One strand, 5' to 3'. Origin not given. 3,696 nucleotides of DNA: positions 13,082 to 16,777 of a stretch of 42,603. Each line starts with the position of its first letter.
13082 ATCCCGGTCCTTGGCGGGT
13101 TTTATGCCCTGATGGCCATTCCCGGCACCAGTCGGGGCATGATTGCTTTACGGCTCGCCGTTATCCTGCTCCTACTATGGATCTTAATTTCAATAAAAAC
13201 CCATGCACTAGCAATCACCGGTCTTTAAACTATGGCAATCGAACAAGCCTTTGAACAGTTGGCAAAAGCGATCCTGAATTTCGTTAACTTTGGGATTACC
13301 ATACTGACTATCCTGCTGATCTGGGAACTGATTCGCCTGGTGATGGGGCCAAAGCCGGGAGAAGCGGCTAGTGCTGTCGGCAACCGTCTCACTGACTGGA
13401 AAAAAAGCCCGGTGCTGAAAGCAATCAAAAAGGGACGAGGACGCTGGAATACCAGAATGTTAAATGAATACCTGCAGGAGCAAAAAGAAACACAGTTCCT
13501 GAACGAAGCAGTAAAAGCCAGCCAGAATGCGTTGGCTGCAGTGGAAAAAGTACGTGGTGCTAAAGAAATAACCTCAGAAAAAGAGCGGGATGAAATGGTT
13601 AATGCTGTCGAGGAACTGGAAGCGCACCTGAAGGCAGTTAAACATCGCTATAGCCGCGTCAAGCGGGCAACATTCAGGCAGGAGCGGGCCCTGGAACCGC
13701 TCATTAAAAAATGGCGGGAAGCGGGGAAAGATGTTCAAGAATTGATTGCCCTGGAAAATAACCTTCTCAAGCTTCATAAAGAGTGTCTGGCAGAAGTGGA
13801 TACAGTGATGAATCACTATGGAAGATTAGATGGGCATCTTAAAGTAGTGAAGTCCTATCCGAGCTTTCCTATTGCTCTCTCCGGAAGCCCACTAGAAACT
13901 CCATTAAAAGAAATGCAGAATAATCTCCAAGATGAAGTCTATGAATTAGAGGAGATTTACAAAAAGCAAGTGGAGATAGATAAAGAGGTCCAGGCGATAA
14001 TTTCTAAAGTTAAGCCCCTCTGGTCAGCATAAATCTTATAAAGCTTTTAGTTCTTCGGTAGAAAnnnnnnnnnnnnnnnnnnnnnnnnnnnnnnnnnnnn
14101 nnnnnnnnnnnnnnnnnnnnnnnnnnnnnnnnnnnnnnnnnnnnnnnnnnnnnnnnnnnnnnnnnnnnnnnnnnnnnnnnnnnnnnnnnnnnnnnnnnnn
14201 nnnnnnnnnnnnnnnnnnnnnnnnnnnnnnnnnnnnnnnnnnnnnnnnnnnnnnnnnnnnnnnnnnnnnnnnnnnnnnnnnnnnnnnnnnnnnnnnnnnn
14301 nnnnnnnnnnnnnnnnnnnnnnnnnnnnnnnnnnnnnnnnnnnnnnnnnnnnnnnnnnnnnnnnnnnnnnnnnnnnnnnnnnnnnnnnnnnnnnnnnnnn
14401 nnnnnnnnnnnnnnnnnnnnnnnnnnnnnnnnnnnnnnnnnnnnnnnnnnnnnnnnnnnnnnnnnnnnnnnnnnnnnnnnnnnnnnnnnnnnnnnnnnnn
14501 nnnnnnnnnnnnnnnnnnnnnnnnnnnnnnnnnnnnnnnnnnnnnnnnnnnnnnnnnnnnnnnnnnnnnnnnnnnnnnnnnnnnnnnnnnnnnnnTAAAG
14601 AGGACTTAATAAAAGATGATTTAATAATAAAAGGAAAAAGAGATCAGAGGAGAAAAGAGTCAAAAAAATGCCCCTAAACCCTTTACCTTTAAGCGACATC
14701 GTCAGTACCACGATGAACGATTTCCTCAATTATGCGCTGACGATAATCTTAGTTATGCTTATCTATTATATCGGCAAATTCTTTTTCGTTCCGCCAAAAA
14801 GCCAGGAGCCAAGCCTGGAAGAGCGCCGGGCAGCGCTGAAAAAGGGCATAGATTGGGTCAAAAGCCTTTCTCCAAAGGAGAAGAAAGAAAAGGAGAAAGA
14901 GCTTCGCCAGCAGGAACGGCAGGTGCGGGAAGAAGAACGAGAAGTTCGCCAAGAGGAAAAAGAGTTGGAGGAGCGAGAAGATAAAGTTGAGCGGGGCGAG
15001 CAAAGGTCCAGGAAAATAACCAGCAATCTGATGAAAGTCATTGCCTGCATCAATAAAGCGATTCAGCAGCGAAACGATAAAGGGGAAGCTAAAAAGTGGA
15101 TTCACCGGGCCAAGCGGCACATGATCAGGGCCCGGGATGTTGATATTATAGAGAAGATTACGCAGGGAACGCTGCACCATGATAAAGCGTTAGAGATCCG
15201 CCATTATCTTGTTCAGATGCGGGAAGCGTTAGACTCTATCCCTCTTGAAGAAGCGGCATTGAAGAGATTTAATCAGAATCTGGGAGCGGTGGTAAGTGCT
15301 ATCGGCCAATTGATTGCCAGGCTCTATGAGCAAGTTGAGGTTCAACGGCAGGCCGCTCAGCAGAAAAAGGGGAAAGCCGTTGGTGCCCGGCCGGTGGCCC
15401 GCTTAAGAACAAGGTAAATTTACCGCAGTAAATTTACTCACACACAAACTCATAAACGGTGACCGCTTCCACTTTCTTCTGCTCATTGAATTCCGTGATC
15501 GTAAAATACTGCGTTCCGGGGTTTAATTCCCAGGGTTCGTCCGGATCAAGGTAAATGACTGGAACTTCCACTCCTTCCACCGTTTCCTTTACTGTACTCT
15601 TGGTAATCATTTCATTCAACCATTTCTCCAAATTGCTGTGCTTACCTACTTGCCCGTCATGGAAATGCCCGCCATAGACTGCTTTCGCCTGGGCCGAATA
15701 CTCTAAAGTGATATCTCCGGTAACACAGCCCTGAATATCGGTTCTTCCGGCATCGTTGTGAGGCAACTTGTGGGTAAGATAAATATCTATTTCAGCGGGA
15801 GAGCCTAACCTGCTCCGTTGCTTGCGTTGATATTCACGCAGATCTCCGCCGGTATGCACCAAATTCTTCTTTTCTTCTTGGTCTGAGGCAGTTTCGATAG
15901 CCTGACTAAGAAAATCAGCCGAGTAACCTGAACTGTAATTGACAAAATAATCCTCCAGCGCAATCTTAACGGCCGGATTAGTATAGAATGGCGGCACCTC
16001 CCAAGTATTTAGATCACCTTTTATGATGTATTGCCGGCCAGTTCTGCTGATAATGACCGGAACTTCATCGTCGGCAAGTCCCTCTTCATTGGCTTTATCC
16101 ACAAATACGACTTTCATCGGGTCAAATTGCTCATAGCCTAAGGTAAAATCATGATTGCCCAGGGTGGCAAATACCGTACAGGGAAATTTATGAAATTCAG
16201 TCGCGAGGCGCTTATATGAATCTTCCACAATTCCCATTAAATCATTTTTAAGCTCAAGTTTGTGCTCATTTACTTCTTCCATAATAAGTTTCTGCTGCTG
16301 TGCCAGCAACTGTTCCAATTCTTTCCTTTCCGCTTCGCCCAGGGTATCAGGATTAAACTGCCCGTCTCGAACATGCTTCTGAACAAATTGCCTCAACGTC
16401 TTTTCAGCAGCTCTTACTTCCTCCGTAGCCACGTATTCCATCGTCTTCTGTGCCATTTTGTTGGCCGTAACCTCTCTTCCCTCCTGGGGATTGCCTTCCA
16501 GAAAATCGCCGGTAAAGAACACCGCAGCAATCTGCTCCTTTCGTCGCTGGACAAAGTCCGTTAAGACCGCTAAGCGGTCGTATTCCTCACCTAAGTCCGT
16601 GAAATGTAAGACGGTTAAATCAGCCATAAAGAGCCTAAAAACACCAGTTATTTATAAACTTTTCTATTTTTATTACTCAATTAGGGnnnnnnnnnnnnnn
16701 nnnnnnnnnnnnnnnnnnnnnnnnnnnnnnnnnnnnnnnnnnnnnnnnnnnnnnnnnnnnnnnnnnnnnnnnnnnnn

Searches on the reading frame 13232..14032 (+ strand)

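Call 23: search_protein_families(library=pfam, proteins=[window:13232-14032:+])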
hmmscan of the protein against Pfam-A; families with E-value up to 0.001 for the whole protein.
window:13232-14032:+ (266 aa): 0 families

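Call 27: search_protein_families(library=ncbifam, max_evalue=0.1, proteins=[window:13232-14032:+])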
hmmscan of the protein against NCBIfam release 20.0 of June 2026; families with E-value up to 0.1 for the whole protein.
window:13232-14032:+ (266 aa): 3 families
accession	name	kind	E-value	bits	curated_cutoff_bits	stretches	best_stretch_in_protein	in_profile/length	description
NF052612.1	sll0565_fam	equivalog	0.011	16.2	50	1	121-183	2-62/106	sll0565 family protein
NF045487.1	ASRP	equivalog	0.029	13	300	1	76-176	140-245/593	archaea-specific SMC-related protein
NF007702.0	PRK10387.1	equivalog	0.091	12.5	133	1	97-198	62-163/215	glutaredoxin 2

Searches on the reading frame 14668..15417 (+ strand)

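Call 24: search_protein_families(library=pfam, proteins=[window:14668-15417:+])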
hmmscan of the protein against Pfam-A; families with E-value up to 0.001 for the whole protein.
window:14668-15417:+ (249 aa): 0 families

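Call 27: search_protein_families(library=ncbifam, max_evalue=0.1, proteins=[window:14668-15417:+])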
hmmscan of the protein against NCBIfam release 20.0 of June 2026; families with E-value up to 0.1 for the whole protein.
window:14668-15417:+ (249 aa): 7 families
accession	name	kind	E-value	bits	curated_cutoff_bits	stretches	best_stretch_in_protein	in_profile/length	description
NF008173.0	PRK10920.1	equivalog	0.00014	21.1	313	1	24-108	39-123/390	uroporphyrinogen-III C-methyltransferase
NF038218.1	IcmG_DotF_IVB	equivalog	0.00034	20.4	200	1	25-138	57-160/266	type IVB secretion system protein IcmG/DotF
NF042931.1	SAG1386_EF1546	equivalog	0.0094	16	80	1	18-113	28-120/158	SAG1386/EF1546 family surface-associated protein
NF041237.1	CAS_csx29_CRASP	exception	0.011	14.6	300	1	33-143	34-141/670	type III-E CRISPR-associated TPR-CHAT protein Csx29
NF033885.1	conj_TraP_IncI1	equivalog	0.046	13.4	135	1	28-136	20-127/217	conjugal transfer protein TraP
NF007973.0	PRK10697.1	equivalog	0.082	12.8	136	0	25-96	48-115/119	envelope stress response membrane protein PspC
TIGR03752.1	conj_TIGR03752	hypoth_equivalog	0.085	12.1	241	0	22-143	7-130/471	TIGR03752 family integrating conjugative element protein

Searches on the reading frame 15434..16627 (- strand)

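Call 24: search_protein_families(library=pfam, proteins=[window:15434-16627:-])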
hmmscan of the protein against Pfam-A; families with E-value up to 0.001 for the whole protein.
window:15434-16627:- (397 aa): 1 family
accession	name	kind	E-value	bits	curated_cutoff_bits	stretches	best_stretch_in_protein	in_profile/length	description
PF00149.33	Metallophos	-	7.4e-10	40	21.5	0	135-247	47-143/191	Calcineurin-like phosphoesterase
